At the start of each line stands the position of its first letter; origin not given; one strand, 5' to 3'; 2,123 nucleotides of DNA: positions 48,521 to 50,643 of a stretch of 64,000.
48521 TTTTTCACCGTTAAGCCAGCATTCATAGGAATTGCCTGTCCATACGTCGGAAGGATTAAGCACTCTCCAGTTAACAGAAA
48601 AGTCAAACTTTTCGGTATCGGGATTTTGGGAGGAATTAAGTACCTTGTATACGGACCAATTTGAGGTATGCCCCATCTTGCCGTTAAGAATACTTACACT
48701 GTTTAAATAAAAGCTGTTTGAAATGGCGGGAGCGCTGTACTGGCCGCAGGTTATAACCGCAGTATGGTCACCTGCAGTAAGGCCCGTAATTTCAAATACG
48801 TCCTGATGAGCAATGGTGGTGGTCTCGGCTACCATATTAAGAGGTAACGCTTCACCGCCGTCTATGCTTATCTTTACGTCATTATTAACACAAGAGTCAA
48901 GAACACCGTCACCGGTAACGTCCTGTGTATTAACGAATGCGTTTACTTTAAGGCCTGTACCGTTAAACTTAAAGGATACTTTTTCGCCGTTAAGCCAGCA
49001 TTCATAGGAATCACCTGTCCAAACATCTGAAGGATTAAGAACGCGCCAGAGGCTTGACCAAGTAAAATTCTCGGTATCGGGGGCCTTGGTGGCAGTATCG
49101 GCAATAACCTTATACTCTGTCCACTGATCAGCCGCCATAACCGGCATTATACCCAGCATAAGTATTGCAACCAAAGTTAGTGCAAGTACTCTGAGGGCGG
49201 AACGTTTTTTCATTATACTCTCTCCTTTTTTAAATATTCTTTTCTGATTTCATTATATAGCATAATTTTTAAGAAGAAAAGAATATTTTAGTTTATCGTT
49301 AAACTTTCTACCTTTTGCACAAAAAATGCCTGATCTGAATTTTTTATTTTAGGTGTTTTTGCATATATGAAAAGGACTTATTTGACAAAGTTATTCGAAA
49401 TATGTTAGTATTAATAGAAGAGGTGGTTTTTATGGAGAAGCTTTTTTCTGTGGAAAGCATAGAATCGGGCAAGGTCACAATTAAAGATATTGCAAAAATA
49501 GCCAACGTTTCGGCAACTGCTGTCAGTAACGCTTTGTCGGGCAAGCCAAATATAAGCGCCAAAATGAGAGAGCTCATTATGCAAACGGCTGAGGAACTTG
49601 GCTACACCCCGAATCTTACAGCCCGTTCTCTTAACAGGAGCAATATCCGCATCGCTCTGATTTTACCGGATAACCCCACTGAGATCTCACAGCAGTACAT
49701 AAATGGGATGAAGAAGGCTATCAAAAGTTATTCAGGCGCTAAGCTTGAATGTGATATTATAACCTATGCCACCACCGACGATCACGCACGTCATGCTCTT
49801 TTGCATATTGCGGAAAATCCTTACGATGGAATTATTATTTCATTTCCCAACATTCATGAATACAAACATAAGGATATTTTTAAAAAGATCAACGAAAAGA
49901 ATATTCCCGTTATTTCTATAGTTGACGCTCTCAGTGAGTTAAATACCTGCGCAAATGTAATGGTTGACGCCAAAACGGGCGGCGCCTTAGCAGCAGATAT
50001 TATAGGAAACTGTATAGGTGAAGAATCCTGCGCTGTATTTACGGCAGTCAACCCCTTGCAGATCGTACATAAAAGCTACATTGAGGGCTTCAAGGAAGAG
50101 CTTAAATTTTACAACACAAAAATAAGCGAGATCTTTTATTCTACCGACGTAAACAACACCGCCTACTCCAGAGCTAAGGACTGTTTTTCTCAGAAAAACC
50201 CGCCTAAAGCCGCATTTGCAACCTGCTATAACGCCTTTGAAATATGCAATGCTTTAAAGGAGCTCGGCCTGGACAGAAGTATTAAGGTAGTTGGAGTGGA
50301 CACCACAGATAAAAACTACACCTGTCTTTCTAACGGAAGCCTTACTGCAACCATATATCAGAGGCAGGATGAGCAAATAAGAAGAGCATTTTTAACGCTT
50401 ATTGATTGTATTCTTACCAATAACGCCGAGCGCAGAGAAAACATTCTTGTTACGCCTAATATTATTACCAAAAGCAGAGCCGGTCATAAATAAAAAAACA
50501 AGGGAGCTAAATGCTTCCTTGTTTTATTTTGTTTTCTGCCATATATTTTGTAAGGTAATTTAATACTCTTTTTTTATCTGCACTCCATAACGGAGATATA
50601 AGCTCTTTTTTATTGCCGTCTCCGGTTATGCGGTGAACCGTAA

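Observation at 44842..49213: Self-contained two-gene cohesin-dockerin module: dockerin-bearing CE2/SGNH esterase plus a dedicated single-cohesin anchor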

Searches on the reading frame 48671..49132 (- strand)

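Call 24: search_protein_families(library=pfam, proteins=[window:48671-49132:-], max_evalue=10)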
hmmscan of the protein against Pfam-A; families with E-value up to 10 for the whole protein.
seq(154 aa): 1 family
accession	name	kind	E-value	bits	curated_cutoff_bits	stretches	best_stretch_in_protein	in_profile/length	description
PF17996.7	CE2_N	-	0.00028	21.3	27.9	1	41-127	11-80/108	Carbohydrate esterase 2 N-terminal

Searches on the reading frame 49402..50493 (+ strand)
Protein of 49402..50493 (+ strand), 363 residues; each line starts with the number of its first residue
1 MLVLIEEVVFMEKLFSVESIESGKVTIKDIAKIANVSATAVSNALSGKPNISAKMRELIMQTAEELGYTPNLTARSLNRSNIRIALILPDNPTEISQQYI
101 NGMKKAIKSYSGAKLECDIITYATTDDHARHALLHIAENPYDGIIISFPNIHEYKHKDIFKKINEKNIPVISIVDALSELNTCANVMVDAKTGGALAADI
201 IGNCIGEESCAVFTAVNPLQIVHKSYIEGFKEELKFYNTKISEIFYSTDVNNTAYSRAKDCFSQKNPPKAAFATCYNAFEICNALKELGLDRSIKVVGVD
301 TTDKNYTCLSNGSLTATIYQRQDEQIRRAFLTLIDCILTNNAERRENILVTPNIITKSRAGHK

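Call 3: search_protein_families(library=pfam, proteins=[window:49402-50493:+], max_evalue=1)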
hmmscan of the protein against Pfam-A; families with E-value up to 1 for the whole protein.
window:49402-50493:+ (363 aa): 5 families
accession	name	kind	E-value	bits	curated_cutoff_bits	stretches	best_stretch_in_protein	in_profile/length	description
PF13407.12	Peripla_BP_4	-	1.5e-26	94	35.1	1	84-333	1-250/258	Periplasmic binding protein domain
PF00356.27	LacI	-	1e-13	51.3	27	1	26-71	1-46/46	Bacterial regulatory proteins, lacI family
PF00532.27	Peripla_BP_1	-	4.4e-05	23.5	22.2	1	83-351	3-274/281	Periplasmic binding proteins and sugar binding domain of LacI family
PF01381.28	HTH_3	-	0.036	14.5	23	1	23-55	8-40/55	Helix-turn-helix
PF12802.13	MarR_2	-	0.15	12.6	27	1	23-45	18-41/61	MarR family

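Call 4: search_protein_families(library=ncbifam, proteins=[window:49402-50493:+], max_evalue=1)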
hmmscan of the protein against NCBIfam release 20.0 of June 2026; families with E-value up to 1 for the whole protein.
window:49402-50493:+ (363 aa): 25 families
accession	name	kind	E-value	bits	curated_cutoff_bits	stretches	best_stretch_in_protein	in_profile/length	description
NF047341.1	lactose_RbsR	equivalog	4e-28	98.7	382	1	24-350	2-319/331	ribose utilization transcriptional repressor RbsR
NF051853.1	TransRegUriRCory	equivalog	6e-19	68.3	550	1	26-356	2-320/327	transcriptional regulator UriR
NF007979.0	PRK10703.1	equivalog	8.8e-18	64.5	501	1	25-357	2-328/341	HTH-type transcriptional repressor PurR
NF007075.0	PRK09526.1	subfamily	5e-16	58.5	340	1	23-358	4-330/358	LacI family DNA-binding transcriptional regulator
TIGR02417.1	fruct_sucro_rep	subfamily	1.5e-15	57.3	389.55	1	26-280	1-251/327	D-fructose-responsive transcription factor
NF052440.1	TransRegGNTRPSEAE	equivalog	7.3e-15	54.8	400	1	22-201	3-176/333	HTH-type transcriptional regulator GntR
NF008452.0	PRK11303.1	equivalog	8e-15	54.8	385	1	26-279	2-250/332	catabolite repressor/activator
NF007743.0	PRK10423.1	equivalog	2.8e-14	52.9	531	1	25-358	2-328/330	ribose operon transcriptional repressor RbsR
TIGR01481.1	ccpA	equivalog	2.9e-13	49.9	442.35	1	24-298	2-271/330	catabolite control protein A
NF007449.0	PRK10014.1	subfamily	4.8e-13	48.9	310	1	23-176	5-153/342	Mal regulon transcriptional regulator MalI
NF008269.0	PRK11041.1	equivalog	1.3e-12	47.4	436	1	23-359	8-337/342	DNA-binding transcriptional regulator CytR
NF008002.0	PRK10727.1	equivalog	6.7e-09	35.3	557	1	26-110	3-84/341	HTH-type transcriptional regulator GalR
NF047913.1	TransRegIdnR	equivalog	1.1e-08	34.7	500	1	23-178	4-153/331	DNA-binding transcriptional regulator IdnR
NF007706.0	PRK10401.1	equivalog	1.8e-08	34.1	555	1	25-87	2-65/346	HTH-type transcriptional regulator GalS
TIGR02405.1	trehalos_R_Ecol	equivalog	5e-08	32.6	357.35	1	24-89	1-67/311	trehalose operon repressor TreR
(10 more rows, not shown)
